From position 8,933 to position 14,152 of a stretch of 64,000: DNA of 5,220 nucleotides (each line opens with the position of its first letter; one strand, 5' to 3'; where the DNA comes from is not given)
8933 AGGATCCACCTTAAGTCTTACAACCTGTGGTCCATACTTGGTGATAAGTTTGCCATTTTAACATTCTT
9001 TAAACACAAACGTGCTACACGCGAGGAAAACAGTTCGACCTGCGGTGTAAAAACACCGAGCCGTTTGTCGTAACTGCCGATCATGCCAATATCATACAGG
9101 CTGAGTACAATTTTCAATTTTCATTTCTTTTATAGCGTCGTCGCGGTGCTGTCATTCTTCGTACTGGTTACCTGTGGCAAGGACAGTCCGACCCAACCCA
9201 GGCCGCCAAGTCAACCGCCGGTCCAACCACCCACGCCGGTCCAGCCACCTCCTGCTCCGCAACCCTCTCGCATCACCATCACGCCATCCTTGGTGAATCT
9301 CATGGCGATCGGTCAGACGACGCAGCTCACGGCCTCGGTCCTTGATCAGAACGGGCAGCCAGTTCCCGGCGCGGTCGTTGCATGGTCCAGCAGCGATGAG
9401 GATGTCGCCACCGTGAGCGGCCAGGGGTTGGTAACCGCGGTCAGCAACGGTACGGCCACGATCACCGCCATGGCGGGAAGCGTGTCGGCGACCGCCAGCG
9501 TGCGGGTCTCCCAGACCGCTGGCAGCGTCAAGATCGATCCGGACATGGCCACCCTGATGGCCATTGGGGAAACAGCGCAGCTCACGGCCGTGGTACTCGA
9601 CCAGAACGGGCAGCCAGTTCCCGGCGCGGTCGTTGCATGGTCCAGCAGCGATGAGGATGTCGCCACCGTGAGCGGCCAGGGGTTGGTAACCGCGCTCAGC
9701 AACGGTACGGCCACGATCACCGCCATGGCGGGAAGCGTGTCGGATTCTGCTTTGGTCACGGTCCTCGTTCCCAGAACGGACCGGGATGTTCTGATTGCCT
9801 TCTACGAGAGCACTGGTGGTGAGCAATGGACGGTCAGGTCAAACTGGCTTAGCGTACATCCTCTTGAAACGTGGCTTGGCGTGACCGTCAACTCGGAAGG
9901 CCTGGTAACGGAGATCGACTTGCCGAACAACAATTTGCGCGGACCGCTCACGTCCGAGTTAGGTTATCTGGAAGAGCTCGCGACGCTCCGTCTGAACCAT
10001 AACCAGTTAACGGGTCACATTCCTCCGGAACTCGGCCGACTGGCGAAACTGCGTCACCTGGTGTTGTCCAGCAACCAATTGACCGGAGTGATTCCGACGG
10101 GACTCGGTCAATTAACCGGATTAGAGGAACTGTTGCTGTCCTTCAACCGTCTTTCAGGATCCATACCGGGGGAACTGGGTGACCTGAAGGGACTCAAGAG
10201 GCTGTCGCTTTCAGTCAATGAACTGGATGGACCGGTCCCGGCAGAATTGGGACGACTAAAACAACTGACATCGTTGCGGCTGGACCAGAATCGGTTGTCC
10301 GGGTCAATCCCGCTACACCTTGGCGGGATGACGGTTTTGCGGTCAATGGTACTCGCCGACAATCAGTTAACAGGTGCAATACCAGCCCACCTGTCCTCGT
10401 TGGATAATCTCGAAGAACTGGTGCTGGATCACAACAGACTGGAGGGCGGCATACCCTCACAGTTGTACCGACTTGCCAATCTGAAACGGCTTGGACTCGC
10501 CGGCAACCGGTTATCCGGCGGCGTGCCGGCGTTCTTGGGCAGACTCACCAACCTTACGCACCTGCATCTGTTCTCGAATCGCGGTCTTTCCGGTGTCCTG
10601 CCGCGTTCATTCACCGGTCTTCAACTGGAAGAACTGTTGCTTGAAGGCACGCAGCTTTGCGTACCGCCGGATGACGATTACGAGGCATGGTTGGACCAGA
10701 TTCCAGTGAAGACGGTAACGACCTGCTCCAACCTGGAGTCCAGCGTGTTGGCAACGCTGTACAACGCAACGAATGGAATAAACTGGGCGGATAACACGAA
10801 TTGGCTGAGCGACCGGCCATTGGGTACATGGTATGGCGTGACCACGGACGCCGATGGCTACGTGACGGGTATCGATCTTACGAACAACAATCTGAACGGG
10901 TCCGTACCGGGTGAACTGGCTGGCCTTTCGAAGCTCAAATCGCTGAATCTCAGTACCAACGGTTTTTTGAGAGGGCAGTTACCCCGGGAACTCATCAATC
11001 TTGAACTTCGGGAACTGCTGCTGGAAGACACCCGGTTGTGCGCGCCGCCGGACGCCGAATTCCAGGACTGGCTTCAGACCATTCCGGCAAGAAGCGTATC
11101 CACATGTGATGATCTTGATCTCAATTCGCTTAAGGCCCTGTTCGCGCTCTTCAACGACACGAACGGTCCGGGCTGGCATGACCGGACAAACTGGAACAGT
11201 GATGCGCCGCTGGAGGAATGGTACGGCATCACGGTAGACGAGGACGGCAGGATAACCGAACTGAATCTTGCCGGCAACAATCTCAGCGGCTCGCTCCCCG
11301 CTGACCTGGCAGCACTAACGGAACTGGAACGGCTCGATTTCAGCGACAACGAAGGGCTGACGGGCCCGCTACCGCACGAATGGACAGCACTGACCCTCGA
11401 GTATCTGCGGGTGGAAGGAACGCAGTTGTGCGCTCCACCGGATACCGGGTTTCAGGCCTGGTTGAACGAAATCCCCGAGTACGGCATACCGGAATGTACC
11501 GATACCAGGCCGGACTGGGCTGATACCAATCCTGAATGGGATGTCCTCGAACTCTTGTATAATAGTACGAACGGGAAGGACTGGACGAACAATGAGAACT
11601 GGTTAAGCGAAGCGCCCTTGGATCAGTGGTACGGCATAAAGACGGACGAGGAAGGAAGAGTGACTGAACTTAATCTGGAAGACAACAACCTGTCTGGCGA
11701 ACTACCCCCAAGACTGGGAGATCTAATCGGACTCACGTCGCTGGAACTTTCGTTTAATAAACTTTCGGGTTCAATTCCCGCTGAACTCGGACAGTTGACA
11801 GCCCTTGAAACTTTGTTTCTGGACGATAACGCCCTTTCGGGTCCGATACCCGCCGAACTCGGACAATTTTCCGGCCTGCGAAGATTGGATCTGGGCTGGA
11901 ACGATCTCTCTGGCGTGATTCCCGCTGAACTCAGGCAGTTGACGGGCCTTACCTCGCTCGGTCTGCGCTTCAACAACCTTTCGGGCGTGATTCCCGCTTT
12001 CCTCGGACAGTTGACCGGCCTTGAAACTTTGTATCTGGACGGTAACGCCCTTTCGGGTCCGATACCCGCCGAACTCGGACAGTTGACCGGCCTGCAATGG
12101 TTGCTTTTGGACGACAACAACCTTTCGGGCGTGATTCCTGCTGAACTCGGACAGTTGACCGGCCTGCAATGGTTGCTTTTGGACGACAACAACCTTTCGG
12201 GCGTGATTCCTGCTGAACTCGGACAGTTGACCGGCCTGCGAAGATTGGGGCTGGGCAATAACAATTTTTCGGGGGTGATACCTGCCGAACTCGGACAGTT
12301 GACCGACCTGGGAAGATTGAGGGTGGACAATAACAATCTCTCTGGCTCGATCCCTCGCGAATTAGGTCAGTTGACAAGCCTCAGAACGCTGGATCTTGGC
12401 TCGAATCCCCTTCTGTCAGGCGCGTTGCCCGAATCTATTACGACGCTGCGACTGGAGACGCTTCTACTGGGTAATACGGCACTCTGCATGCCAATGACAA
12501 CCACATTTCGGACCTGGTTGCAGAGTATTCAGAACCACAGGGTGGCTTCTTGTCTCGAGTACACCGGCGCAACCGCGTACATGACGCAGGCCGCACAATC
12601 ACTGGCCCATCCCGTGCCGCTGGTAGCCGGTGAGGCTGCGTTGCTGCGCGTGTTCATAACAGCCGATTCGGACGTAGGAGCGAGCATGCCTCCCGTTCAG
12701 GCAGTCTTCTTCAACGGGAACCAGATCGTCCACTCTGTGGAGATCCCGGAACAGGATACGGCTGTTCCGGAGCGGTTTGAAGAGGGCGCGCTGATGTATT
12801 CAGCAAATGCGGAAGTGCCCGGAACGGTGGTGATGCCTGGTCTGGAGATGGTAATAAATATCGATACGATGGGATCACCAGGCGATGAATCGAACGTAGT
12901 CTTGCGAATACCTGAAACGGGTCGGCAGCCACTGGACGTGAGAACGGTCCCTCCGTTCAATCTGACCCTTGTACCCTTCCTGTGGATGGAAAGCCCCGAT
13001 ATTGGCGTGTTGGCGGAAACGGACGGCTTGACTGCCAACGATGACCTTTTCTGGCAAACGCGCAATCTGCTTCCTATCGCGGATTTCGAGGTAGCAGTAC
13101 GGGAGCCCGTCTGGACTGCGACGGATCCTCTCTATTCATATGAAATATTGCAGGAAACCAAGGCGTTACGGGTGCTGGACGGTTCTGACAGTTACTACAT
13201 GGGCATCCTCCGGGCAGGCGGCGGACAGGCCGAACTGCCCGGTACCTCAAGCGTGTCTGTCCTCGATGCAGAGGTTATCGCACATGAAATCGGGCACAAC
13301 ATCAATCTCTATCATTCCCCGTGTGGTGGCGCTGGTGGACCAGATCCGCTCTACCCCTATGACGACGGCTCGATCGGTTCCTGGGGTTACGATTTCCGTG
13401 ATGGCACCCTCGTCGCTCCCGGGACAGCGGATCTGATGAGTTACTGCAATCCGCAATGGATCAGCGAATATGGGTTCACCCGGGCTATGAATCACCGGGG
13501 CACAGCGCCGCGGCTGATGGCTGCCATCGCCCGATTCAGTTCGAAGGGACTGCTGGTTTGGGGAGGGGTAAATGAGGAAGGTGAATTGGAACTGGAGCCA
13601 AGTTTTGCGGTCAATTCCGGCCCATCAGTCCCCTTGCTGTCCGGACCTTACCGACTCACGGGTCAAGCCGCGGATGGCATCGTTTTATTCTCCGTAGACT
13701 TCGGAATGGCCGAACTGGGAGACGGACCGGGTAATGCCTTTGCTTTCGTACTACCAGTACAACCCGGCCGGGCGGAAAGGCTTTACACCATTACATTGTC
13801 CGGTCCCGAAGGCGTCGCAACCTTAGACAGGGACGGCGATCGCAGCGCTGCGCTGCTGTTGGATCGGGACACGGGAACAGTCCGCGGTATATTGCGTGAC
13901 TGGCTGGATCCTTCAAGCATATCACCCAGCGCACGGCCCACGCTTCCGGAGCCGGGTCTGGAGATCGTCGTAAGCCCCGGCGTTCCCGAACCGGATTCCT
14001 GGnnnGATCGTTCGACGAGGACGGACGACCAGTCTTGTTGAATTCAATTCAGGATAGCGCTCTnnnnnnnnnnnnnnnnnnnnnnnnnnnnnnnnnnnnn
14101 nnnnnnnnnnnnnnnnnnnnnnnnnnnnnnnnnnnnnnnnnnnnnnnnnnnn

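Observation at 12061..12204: Perfect 72-bp tandem duplication equal to exactly one LRR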

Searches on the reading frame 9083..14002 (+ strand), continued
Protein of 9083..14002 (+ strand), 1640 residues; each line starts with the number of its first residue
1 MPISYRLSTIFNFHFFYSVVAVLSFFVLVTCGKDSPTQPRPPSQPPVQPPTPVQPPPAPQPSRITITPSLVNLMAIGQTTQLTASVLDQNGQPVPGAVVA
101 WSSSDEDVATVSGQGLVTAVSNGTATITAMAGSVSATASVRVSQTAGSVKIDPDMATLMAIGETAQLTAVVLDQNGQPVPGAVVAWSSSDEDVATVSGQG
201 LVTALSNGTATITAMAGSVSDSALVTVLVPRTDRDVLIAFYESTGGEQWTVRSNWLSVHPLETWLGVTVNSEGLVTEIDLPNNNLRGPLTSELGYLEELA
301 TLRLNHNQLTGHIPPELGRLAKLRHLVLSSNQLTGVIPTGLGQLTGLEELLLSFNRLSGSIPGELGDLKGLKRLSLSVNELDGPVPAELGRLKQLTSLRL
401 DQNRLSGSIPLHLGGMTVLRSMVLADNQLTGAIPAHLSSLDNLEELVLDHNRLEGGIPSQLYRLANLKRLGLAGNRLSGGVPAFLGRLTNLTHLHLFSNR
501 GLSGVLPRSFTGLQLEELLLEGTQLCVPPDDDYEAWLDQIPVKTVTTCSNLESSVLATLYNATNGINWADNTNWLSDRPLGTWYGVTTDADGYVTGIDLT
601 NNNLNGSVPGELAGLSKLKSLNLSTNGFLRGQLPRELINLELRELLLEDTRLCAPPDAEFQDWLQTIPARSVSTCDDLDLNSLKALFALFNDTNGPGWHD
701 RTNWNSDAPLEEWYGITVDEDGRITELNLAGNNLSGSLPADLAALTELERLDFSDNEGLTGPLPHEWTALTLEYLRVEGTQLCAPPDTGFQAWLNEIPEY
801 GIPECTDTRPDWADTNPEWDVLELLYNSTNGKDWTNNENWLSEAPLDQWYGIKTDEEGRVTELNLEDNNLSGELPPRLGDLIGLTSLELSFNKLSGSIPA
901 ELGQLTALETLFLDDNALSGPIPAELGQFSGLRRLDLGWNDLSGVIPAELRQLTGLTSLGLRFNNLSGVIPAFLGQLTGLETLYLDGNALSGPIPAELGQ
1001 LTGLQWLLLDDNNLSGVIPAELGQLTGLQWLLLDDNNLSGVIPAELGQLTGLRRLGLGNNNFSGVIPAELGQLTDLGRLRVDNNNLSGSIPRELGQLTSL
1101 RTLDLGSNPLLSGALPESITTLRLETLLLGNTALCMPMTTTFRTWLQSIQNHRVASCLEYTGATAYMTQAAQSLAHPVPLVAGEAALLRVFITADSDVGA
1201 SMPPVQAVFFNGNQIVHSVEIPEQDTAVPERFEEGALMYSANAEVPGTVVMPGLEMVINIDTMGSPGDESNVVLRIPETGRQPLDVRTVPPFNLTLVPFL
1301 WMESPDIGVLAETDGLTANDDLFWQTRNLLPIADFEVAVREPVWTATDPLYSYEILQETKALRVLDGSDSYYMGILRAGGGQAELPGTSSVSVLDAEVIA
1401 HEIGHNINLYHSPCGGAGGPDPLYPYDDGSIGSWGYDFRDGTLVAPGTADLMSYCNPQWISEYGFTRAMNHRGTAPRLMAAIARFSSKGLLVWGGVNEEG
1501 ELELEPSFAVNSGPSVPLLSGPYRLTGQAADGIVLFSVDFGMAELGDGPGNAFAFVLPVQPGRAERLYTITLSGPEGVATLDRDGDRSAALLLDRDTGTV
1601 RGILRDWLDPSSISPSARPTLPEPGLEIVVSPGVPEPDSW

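Call 71: find_encoding_contigs(protein=P0042, flank=1000, max_places=3)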
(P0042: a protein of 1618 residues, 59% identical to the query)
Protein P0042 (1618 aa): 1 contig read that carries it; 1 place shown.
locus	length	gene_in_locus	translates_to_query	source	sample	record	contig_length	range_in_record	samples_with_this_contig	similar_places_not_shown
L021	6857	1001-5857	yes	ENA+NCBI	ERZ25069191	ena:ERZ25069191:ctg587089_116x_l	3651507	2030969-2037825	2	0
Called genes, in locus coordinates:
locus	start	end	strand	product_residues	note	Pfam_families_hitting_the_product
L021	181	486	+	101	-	-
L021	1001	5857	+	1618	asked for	PF02368:Big_2 (weak), PF22359:Big-like (weak), PF02368:Big_2, PF02369:Big_1 (weak), PF22359:Big-like (weak), PF02368:Big_2, PF13855:LRR_8, PF23598:LRR_14, +8 more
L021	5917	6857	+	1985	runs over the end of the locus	PF02368:Big_2, PF26182:Ig_NUP210_5th (faint), PF26918:Ig_Eae (weak), PF23211:LRR_LRWD1 (faint), PF13855:LRR_8 (weak), PF23598:LRR_14, PF13855:LRR_8 (weak), PF23598:LRR_14, +2 more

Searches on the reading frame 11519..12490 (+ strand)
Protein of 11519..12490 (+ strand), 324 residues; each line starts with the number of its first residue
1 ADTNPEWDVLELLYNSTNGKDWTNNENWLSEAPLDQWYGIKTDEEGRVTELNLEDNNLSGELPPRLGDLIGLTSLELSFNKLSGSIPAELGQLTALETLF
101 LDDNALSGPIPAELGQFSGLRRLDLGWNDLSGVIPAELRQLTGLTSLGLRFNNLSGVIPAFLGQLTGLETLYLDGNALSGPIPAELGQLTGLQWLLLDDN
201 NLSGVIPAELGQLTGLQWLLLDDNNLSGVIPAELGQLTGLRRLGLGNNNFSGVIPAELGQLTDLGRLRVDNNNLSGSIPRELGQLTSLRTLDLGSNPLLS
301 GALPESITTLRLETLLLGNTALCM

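Call 38: search_solved_structures(query=window:11519-12490:+, max_evalue=0.00001)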
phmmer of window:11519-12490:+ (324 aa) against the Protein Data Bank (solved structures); distinct sequences matched with E-value up to 0.00001: 317 (the best 60 are shown).
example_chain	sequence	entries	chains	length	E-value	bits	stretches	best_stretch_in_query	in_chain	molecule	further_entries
6s6q_A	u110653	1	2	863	2.5e-147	494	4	34-321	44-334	LRR receptor-like serine/threonine-protein kinase GSO1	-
5gr8_A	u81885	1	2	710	4.1e-146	490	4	48-305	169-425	Leucine-rich repeat receptor-like protein kinase PEPR1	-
5hyx_B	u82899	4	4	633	1.4e-131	442.2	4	72-314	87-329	Probable LRR receptor-like serine/threonine-protein kinase At4g26540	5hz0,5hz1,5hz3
4mn8_A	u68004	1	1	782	2.6e-129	434.8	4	36-310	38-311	LRR receptor-like serine/threonine-protein kinase FLS2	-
5xjo_A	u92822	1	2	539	1.6e-126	425.6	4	53-299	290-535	LRR receptor-like serine/threonine-protein kinase ERL1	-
5gij_B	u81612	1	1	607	3.5e-125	421.2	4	81-309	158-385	Leucine-rich repeat receptor-like protein kinase TDR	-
9uob_A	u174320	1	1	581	2.4e-114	385.5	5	71-285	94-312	Protein kinase domain-containing protein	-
5ixo_A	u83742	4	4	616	3.3e-109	368.7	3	48-323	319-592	Receptor-like protein kinase 5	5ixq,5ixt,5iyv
5iyx_A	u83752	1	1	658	5.9e-109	367.8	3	48-323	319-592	Receptor-like protein kinase 5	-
5xkj_A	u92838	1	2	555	2.9e-108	365.6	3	66-301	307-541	LRR receptor-like serine/threonine-protein kinase ERL1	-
5xjx_K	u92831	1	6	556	2.9e-108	365.6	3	66-301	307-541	LRR receptor-like serine/threonine-protein kinase ERL1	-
5xkn_A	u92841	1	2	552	2.6e-103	349.3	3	56-302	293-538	LRR receptor-like serine/threonine-protein kinase ERL2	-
8weg_A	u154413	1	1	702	4.7e-103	348.4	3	34-298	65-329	MALE DISCOVERER 1-INTERACTING RECEPTOR-LIKE KINASE 2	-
8wei_A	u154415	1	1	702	5.5e-103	348.2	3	34-298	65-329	MALE DISCOVERER 1-INTERACTING RECEPTOR-LIKE KINASE 2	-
8wef_A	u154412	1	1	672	6.4e-103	348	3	34-297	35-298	MALE DISCOVERER 1-INTERACTING RECEPTOR-LIKE KINASE 2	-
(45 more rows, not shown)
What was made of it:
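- On Leucine-rich repeat, plant-specific (PS) class: Top PDB sequence matches are plant LRR-RLK ectodomains (call 38).
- Closest known: Plant extracellular LRR proteins. Same: The best solved-structure sequence matches are GSO1, PEPR1 and FLS2 (E down to 2.5e-147, call 38).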
